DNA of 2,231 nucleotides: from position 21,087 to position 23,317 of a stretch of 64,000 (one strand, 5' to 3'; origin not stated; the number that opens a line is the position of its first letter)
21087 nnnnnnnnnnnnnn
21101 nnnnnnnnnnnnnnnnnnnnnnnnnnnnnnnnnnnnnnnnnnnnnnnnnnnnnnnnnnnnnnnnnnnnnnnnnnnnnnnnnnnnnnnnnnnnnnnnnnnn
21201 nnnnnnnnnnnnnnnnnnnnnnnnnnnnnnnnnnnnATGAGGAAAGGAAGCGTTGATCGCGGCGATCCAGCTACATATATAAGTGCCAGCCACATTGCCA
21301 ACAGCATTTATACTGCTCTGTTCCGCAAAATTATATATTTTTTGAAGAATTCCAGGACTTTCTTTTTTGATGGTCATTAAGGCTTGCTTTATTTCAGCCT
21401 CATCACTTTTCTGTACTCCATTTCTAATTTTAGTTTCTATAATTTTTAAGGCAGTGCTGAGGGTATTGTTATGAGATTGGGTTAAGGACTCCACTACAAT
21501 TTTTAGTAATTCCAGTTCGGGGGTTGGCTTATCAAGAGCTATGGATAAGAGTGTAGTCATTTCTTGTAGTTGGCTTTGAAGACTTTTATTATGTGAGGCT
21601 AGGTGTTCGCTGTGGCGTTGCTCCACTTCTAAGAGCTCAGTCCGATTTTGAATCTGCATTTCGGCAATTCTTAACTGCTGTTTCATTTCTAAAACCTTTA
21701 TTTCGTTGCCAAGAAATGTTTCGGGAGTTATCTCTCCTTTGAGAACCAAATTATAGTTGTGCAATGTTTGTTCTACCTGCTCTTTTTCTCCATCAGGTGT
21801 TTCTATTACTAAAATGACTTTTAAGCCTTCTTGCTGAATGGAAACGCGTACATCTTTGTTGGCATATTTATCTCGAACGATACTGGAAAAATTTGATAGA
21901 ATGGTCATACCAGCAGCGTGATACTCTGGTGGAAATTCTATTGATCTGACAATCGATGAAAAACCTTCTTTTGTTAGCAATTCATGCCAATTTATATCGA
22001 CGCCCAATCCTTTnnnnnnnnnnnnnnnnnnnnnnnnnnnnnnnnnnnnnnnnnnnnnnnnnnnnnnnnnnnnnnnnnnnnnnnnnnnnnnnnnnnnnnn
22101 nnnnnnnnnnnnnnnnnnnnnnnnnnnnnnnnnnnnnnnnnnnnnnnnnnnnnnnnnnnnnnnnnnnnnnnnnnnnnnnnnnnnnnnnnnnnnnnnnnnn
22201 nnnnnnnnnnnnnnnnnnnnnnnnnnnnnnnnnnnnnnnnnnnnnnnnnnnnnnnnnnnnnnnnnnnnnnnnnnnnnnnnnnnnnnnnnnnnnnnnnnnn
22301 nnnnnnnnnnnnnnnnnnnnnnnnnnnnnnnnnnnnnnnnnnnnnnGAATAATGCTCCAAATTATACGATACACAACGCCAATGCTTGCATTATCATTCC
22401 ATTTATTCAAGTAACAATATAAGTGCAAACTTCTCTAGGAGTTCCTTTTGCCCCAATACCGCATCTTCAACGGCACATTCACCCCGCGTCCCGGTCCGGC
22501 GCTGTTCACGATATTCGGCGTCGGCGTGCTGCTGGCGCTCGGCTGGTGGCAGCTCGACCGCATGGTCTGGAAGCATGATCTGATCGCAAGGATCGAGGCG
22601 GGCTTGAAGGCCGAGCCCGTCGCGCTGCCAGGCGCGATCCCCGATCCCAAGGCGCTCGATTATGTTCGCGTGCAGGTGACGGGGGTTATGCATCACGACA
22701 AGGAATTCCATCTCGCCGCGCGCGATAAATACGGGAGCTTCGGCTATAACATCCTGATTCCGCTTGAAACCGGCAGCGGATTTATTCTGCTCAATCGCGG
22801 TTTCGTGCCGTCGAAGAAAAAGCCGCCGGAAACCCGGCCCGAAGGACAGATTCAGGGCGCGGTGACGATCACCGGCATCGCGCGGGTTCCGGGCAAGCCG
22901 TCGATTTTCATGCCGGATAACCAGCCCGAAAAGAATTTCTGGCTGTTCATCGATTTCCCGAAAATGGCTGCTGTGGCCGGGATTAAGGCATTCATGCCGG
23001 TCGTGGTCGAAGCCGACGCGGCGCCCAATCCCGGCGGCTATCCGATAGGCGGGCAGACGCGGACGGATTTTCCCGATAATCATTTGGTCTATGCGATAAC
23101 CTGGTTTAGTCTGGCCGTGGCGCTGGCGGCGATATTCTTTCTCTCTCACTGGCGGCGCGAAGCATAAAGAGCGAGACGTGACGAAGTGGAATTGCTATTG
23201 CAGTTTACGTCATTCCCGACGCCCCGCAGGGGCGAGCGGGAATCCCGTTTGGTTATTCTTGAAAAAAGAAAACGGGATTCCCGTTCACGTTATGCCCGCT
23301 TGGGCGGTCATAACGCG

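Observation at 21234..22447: AT-rich foreign gene for a ClpX zinc-binding-domain protein inserted between DUF983 and surf1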

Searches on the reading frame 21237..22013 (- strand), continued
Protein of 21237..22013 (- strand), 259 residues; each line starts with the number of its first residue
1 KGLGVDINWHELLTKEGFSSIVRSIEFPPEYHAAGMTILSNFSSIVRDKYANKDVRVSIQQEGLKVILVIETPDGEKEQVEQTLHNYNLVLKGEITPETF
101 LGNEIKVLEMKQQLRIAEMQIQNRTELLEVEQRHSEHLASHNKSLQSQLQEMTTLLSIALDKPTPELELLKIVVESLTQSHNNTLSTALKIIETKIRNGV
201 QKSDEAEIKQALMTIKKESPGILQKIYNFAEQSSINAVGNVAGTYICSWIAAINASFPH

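Call 97: get_annotated_region(hit=H1, flank=6000)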
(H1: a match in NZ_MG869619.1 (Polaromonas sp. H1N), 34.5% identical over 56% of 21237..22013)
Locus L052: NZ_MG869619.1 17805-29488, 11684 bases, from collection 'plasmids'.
description: Polaromonas sp. H1N plasmid pH1NP1, complete sequence
organism: Polaromonas sp. H1N (NCBI taxid 1840283)
taxonomy: Bacteria; Pseudomonadota; Betaproteobacteria; Burkholderiales; Comamonadaceae; Polaromonas; Polaromonas sp. H1N
host: -; source: Hansbreen Glacier, Spitsbergen, surface; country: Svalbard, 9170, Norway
typing (MOB-suite, as given by PLSDB): mobilizable; replicon rep_cluster_2206; relaxase MOBQ
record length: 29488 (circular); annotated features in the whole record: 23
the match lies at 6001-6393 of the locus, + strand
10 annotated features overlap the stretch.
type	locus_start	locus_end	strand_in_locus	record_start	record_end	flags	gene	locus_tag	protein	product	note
CDS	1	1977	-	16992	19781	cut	-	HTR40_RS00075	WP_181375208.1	DNA methyltransferase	-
CDS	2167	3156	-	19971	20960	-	-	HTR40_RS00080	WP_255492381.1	tyrosine-type recombinase/integrase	GO:0015074 - DNA integration [Evidence IEA]; GO:0006310 - DNA recombination [Evidence IEA]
CDS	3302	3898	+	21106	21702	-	-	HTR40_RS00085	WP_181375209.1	hypothetical protein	-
CDS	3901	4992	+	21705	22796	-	-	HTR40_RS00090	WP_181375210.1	XRE family transcriptional regulator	-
CDS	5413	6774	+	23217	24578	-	-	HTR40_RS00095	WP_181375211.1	hypothetical protein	-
CDS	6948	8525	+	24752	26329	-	-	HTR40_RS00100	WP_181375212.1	hypothetical protein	-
CDS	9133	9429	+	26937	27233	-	-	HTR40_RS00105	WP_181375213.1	hypothetical protein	-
CDS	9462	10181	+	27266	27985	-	-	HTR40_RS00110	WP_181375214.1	hypothetical protein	-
CDS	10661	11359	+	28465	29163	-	-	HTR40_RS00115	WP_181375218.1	ParA family protein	-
CDS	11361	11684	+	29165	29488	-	-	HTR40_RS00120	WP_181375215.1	stability/partitioning determinant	-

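Call 100: search_protein_families(library=pfam, proteins=[L051:1457-2833:+, L052:5413-6774:+, L052:6948-8525:+, L052:3302-3898:+, L051:440-1003:-, L051:1-285:-, L014:7866-8738:+, L014:6882-7715:+, L014:8935-9495:-], max_evalue=0.01)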
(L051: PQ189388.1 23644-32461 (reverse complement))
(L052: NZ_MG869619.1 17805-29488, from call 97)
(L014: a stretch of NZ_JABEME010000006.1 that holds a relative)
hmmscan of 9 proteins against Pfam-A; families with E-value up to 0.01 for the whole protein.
L051:1457-2833:+ (458 aa): 0 families

L052:5413-6774:+ (453 aa): 0 families

L052:6948-8525:+ (525 aa): 2 families
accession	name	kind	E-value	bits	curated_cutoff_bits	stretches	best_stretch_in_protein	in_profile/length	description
PF24389.1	ORC-CDC6-like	-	0.0033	16.7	27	0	64-105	14-55/571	ORC-CDC6-like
PF13401.12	AAA_22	-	0.0044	17.8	27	0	86-253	9-97/130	AAA domain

L052:3302-3898:+ (198 aa): 0 families

L051:440-1003:- (187 aa): 1 family
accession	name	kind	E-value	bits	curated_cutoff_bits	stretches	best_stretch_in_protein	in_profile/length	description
PF02498.22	Bro-N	-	7e-14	52.7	25.6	1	14-102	3-93/96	BRO family, N-terminal domain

L051:1-285:- (94 aa): 0 families

L014:7866-8738:+ (290 aa): 1 family
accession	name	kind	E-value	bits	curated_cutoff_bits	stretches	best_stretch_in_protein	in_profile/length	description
PF06689.19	zf-C4_ClpX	-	6.1e-17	61.7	27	1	19-54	2-38/39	ClpX C4-type zinc finger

L014:6882-7715:+ (278 aa): 2 families
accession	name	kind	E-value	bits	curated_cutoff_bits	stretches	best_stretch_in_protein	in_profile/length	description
PF10129.15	OpgC_C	-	0.005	16.2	21.4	1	42-144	215-320/358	OpgC protein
PF01934.22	HepT-like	-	0.008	16.3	23.5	0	209-251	52-93/120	Ribonuclease HepT-like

L014:8935-9495:- (187 aa): 0 families

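Call 104: fold_search(model_id=the predicted structure, library=viral)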
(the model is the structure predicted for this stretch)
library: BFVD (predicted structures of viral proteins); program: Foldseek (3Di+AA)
matches with E <= 10: 929; with E <= 0.001: 0
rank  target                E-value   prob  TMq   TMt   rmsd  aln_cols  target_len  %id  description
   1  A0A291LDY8            2.0e-02  0.99  0.25  0.51   4.0        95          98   18  Uncharacterized protein [Aeromonas phage AS-szw]
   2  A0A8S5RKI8            6.7e-02  0.11  0.15  0.11  19.4       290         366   12  Regulatory protein [virus sp. ct6GG30]
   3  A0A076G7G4            7.1e-02  0.28  0.16  0.21  21.1       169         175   15  Uncharacterized protein [Listeria phage LMTA-34]
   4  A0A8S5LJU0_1          8.0e-02  0.14  0.15  0.05  27.2       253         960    9  Chromosome segregation ATPase [Siphoviridae sp. ct3o911]
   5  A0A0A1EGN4            9.0e-02  0.77  0.21  0.39   6.1       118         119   11  Eukaryote initiation factor (Fragment) [Bosca's newt virus]
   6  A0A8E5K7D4            1.0e-01  0.99  0.24  0.69   3.0        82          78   10  (no name in the UniProt tables at hand)
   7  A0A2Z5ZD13            1.0e-01  0.92  0.24  0.55   4.0        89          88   13  Uncharacterized protein [Escherichia phage EcS1]
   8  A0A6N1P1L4            1.0e-01  0.80  0.23  0.37  15.3       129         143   16  Putative orfan [Tupanvirus soda lake]
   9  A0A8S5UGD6            1.0e-01  0.30  0.19  0.16  18.1       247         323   10  Uncharacterized protein [Myoviridae sp. ctshb19]
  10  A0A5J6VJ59            1.4e-01  0.30  0.22  0.07  21.2       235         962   11  Insulinase [Megaviridae environmental sample]
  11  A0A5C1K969            1.4e-01  0.54  0.19  0.45   4.9        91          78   13  Uncharacterized protein [Pseudomonas phage vB_PaeM_PS119XW]
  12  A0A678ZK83            1.4e-01  0.09  0.15  0.12  29.3       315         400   10  Seryl-threonyl protein kinase [Pectobacterium phage Q19]
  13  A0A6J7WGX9            1.5e-01  0.84  0.19  0.34  13.6       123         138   14  Uncharacterized protein [uncultured Caudovirales phage]
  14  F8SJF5                1.5e-01  0.72  0.21  0.51   4.4        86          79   12  Uncharacterized protein 319 [Pseudomonas phage PhiPA3]
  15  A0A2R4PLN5            1.6e-01  0.69  0.18  0.34   6.7        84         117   13  (no name in the UniProt tables at hand)
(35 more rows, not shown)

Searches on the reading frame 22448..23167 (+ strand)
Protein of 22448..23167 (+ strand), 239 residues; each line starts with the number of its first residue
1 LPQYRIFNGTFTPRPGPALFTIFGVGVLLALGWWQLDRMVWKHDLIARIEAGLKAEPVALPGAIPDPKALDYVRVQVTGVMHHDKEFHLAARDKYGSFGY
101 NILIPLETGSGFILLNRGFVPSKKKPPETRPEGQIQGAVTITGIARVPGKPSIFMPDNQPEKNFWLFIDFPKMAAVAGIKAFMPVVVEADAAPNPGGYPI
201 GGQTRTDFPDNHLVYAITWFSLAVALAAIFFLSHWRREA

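Call 3: search_protein_families(library=pfam, proteins=[window:22448-23167:+], max_evalue=0.1)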
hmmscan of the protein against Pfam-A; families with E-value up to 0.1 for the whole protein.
window:22448-23167:+ (239 aa): 1 family
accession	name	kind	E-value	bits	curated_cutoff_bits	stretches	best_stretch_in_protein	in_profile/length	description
PF02104.20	SURF1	-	1.7e-46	159.6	23.4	1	26-224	5-205/205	SURF1 family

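Call 81: find_homologous_proteins(query=window:22448-23167:+, max_evalue=1e-30)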
Query window:22448-23167:+ (239 aa): 1301 proteins with E <= 1e-30 among 2476 candidates; the best 120 are listed.
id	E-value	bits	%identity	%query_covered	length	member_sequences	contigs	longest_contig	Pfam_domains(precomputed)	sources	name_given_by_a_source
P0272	5.5e-161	552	100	100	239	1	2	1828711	PF02104.21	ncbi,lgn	ncbi:MAG: SURF1 family protein [Alphaproteobacteria bacterium]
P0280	2.3e-98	347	63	99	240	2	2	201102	PF02104.21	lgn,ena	-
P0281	1.7e-90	321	60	100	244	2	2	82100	PF02104.21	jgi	-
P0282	1.2e-89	318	61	99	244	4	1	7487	PF02104.21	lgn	-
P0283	1.4e-89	318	59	99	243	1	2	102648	PF02104.21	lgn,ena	-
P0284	1.5e-89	318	57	100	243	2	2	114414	PF02104.21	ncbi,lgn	ncbi:MAG: SURF1 family protein [Alphaproteobacteria bacterium]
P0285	3.3e-88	313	59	100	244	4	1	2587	PF02104.21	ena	-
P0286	1.5e-79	285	57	99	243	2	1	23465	PF02104.21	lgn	-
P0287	4.8e-75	270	56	97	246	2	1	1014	PF02104.21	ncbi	-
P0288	1.2e-74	269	55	97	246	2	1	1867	PF02104.21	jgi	-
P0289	2.6e-73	265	56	95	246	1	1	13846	PF02104.21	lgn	-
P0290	1.3e-70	256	49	98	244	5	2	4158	PF02104.21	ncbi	-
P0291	1.8e-69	252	48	98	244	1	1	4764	PF02104.21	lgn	-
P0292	1.6e-68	249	49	98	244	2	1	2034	PF02104.21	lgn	-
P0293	4.1e-68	248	50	98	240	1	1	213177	PF02104.21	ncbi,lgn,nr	ncbi:MAG: SURF1 family protein [Alphaproteobacteria bacterium]|nr:SURF1 family protein [Alphaproteob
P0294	1.2e-63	233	50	92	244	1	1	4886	PF02104.21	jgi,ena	-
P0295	2.2e-63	232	49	95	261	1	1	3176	PF02104.21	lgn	-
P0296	2.9e-63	232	48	97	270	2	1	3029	PF02104.21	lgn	-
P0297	1.3e-62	230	48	95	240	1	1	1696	PF02104.21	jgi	jgi:surfeit locus 1 family protein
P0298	4.5e-62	228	48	100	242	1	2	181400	PF02104.21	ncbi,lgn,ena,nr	ncbi:MAG: SURF1 family protein [Alphaproteobacteria bacterium]|nr:SURF1 family protein [Alphaproteob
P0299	7.1e-62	227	46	88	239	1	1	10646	PF02104.21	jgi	jgi:surfeit locus 1 family protein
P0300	7.2e-62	227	48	95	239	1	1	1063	PF02104.21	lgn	-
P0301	7.8e-62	227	44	100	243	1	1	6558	PF02104.21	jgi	jgi:surfeit locus 1 family protein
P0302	4.2e-61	225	50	96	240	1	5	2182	PF02104.21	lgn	-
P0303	5.0e-61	224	48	95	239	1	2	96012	PF02104.21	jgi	jgi:surfeit locus 1 family protein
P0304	5.0e-61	224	50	94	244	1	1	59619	PF02104.21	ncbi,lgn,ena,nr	ncbi:MAG TPA: SURF1 family protein [Alphaproteobacteria bacterium]|nr:SURF1 family protein [Alphapro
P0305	5.0e-61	224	53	87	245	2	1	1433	PF02104.21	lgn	-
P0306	6.2e-61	224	49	95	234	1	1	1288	PF02104.21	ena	-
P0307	6.5e-61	224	50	83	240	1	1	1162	PF02104.21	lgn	-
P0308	6.7e-61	224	49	95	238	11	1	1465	PF02104.21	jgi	jgi:surfeit locus 1 family protein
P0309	9.9e-61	223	52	89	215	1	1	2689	PF02104.21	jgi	jgi:surfeit locus 1 family protein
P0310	1.0e-60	223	48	95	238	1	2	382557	PF02104.21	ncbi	ncbi:MAG: SURF1 family protein [Dongiaceae bacterium]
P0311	1.2e-60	223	50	92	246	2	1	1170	PF02104.21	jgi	jgi:surfeit locus 1 family protein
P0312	1.6e-60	223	47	95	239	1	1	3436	PF02104.21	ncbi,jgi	ncbi:MAG: SURF1 family protein [Alphaproteobacteria bacterium]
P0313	2.3e-60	222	49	92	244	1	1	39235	PF02104.21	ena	-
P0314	3.7e-60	222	52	87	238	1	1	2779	PF02104.21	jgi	jgi:surfeit locus 1 family protein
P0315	7.5e-60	221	49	95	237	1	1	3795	PF02104.21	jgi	-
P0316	8.3e-60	220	46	96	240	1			PF02104.21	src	-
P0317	9.4e-60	220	48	95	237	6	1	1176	PF02104.21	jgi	jgi:surfeit locus 1 family protein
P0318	1.1e-59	220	47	95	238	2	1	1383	PF02104.21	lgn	-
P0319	1.2e-59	220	49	95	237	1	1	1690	PF02104.21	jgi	jgi:surfeit locus 1 family protein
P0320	1.5e-59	220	46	96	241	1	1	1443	PF02104.21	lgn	-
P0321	1.6e-59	219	48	95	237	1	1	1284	PF02104.21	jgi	jgi:surfeit locus 1 family protein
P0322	2.0e-59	219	47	94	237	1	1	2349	PF02104.21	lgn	-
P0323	2.2e-59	219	49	95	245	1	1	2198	PF02104.21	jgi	jgi:surfeit locus 1 family protein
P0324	2.4e-59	219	47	93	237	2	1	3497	PF02104.21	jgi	jgi:surfeit locus 1 family protein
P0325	2.4e-59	219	46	96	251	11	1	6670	PF02104.21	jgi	-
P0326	3.2e-59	219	49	94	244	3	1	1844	PF02104.21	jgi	jgi:surfeit locus 1 family protein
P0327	3.5e-59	218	48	95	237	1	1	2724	PF02104.21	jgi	jgi:surfeit locus 1 family protein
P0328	3.5e-59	218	48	95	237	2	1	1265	PF02104.21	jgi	jgi:surfeit locus 1 family protein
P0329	5.3e-59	218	48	95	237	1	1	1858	PF02104.21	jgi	jgi:surfeit locus 1 family protein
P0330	7.1e-59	217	50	94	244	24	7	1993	PF02104.21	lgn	-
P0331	9.0e-59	217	46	95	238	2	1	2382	PF02104.21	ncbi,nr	ncbi:MAG TPA: SURF1 family protein [Stellaceae bacterium]|nr:SURF1 family protein [Stellaceae bacter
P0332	9.1e-59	217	46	94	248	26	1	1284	PF02104.21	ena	-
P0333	9.8e-59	217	49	95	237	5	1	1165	PF02104.21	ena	-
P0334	1.2e-58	217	46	96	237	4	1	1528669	PF02104.21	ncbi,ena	-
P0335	1.3e-58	217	45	95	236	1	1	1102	PF02104.21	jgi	jgi:surfeit locus 1 family protein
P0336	1.4e-58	216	48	95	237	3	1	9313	PF02104.21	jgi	jgi:surfeit locus 1 family protein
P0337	1.4e-58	216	46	95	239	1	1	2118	PF02104.21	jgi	jgi:surfeit locus 1 family protein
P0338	2.3e-58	216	52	87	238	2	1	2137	PF02104.21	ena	-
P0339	2.9e-58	215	47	92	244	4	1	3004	PF02104.21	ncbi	-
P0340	4.5e-58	215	47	95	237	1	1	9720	PF02104.21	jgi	jgi:surfeit locus 1 family protein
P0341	7.0e-58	214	49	95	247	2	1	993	PF02104.21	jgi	jgi:surfeit locus 1 family protein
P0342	7.0e-58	214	48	95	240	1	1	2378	PF02104.21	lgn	-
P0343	8.7e-58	214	45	95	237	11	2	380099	PF02104.21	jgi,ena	jgi:surfeit locus 1 family protein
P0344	8.7e-58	214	45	96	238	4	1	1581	PF02104.21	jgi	jgi:surfeit locus 1 family protein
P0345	9.4e-58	214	47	95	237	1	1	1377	PF02104.21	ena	-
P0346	1.0e-57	214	48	94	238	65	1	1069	PF02104.21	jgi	-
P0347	1.1e-57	214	44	95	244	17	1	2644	PF02104.21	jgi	jgi:surfeit locus 1 family protein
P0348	1.2e-57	213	51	82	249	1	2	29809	PF02104.21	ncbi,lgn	ncbi:MAG: SURF1 family protein [Pseudomonadota bacterium]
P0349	1.2e-57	213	43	100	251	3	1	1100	PF02104.21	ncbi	-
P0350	1.2e-57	213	44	95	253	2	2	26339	PF02104.21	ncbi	ncbi:MAG: SURF1 family protein [Reyranellaceae bacterium]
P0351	1.3e-57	213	48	94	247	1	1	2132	PF02104.21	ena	-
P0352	1.4e-57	213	44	99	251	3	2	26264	PF02104.21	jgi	-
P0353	1.5e-57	213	47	90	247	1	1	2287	PF02104.21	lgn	-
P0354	1.5e-57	213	46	96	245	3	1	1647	PF02104.21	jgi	jgi:surfeit locus 1 family protein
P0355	2.1e-57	213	46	94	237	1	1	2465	PF02104.21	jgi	jgi:surfeit locus 1 family protein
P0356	2.2e-57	213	45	92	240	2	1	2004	PF02104.21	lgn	-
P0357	2.4e-57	212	48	96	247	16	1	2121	PF02104.21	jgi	jgi:surfeit locus 1 family protein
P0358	2.4e-57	212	47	94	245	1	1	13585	PF02104.21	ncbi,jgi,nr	ncbi:MAG: hypothetical protein K0S81_1220 [Rhodospirillales bacterium]|jgi:surfeit locus 1 family pr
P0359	2.5e-57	212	46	94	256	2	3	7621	PF02104.21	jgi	jgi:surfeit locus 1 family protein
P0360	3.4e-57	212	46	96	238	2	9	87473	PF02104.21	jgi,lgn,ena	-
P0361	4.1e-57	212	50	90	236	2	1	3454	PF02104.21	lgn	-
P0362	4.7e-57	211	46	92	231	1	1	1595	PF02104.21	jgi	-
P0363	6.7e-57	211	46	90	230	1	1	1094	PF02104.21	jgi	jgi:surfeit locus 1 family protein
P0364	7.4e-57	211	45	96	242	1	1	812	PF02104.21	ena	-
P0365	7.8e-57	211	47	89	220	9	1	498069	PF02104.21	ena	-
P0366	9.5e-57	210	47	95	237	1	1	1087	PF02104.21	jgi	jgi:surfeit locus 1 family protein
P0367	9.6e-57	210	46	92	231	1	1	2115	PF02104.21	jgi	jgi:surfeit locus 1 family protein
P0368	9.9e-57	210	46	92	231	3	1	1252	PF02104.21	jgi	jgi:surfeit locus 1 family protein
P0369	1.2e-56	210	42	97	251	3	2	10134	PF02104.21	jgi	-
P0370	1.2e-56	210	44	96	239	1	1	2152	PF02104.21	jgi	jgi:surfeit locus 1 family protein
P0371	1.3e-56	210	46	95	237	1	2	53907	PF02104.21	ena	-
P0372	1.4e-56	210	44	94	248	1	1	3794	PF02104.21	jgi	jgi:surfeit locus 1 family protein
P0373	1.4e-56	210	49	92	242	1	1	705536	PF02104.21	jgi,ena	jgi:surfeit locus 1 family protein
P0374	1.6e-56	210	48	95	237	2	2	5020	PF02104.21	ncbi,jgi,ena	-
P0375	1.7e-56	210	46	92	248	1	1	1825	PF02104.21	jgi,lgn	-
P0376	1.7e-56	210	45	95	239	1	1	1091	PF02104.21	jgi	jgi:surfeit locus 1 family protein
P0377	1.7e-56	210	46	95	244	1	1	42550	PF02104.21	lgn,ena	-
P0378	1.7e-56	210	49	87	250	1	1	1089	PF02104.21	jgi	-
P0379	2.0e-56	209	45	89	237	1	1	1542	PF02104.21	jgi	jgi:surfeit locus 1 family protein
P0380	2.1e-56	209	46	94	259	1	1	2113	PF02104.21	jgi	jgi:surfeit locus 1 family protein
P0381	2.2e-56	209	48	95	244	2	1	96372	PF02104.21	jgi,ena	-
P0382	2.7e-56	209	47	95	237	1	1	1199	PF02104.21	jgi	jgi:surfeit locus 1 family protein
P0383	2.8e-56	209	47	92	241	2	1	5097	PF02104.21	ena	-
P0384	3.0e-56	209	49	90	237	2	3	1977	PF02104.21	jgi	jgi:surfeit locus 1 family protein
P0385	3.1e-56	209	45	96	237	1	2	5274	PF02104.21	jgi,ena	-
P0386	3.2e-56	209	48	87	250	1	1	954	PF02104.21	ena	-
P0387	4.0e-56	208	46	92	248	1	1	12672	PF02104.21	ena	-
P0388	4.1e-56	208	46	94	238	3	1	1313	PF02104.21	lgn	-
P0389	5.3e-56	208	46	90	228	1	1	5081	PF02104.21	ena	-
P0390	5.5e-56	208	46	92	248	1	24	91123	PF02104.21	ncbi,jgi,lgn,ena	jgi:surfeit locus 1 family protein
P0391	5.5e-56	208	46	92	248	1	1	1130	PF02104.21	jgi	jgi:surfeit locus 1 family protein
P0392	5.5e-56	208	45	95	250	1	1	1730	PF02104.21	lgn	-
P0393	5.6e-56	208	46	92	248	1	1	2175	PF02104.21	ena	-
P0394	5.7e-56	208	45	95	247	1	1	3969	PF02104.21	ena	-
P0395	6.0e-56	208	45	92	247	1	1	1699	PF02104.21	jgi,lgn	jgi:surfeit locus 1 family protein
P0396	6.4e-56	208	49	87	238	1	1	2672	PF02104.21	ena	-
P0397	6.5e-56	208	45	96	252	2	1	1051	PF02104.21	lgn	-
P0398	7.2e-56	208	48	95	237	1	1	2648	PF02104.21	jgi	-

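Call 82: find_encoding_contigs(protein=P0280, flank=5000, max_places=2)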
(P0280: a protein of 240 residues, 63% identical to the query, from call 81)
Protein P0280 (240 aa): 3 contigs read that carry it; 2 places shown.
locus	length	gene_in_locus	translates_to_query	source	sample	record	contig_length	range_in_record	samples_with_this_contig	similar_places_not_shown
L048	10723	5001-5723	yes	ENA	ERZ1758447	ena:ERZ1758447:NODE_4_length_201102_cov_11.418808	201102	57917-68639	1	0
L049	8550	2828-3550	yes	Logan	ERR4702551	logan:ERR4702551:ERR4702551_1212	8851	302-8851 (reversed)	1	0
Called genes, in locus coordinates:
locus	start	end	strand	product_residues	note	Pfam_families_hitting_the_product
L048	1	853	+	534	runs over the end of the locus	PF00115:COX1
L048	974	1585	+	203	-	-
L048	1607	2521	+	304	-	PF01040:UbiA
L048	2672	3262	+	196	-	PF04442:CtaG_Cox11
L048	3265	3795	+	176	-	PF02525:Flavodoxin_2, PF03358:FMN_red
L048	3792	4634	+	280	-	PF00510:COX3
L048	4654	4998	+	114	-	PF06170:DUF983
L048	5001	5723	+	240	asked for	PF02104:SURF1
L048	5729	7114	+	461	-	PF14821:Thr_synth_N, PF00291:PALP, PF24857:THR4_C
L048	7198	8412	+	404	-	PF00675:Peptidase_M16, PF05193:Peptidase_M16_C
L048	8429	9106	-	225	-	-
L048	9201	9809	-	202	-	-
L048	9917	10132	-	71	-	PF03831:YjdM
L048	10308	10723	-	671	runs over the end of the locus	PF16177:ACAS_N, PF00501:AMP-binding, PF13193:AMP-binding_C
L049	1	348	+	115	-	?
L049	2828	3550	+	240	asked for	PF02104:SURF1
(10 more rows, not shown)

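Call 83: find_encoding_contigs(protein=P0281, flank=5000, max_places=2)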
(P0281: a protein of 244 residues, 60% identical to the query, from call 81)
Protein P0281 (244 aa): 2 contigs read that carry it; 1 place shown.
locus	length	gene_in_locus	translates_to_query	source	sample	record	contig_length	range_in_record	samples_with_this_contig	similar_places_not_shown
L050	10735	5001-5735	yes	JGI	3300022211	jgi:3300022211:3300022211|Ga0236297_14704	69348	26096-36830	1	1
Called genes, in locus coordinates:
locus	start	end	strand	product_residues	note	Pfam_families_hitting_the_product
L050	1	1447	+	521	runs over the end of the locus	PF00115:COX1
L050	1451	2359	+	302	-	PF01040:UbiA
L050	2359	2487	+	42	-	PF27516:YCO2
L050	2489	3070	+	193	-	PF04442:CtaG_Cox11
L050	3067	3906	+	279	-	PF00510:COX3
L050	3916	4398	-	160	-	-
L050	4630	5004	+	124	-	PF06170:DUF983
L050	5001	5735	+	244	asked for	PF02104:SURF1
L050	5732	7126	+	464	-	PF14821:Thr_synth_N, PF00291:PALP, PF24857:THR4_C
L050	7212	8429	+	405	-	PF00675:Peptidase_M16, PF05193:Peptidase_M16_C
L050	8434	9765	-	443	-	-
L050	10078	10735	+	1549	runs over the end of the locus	-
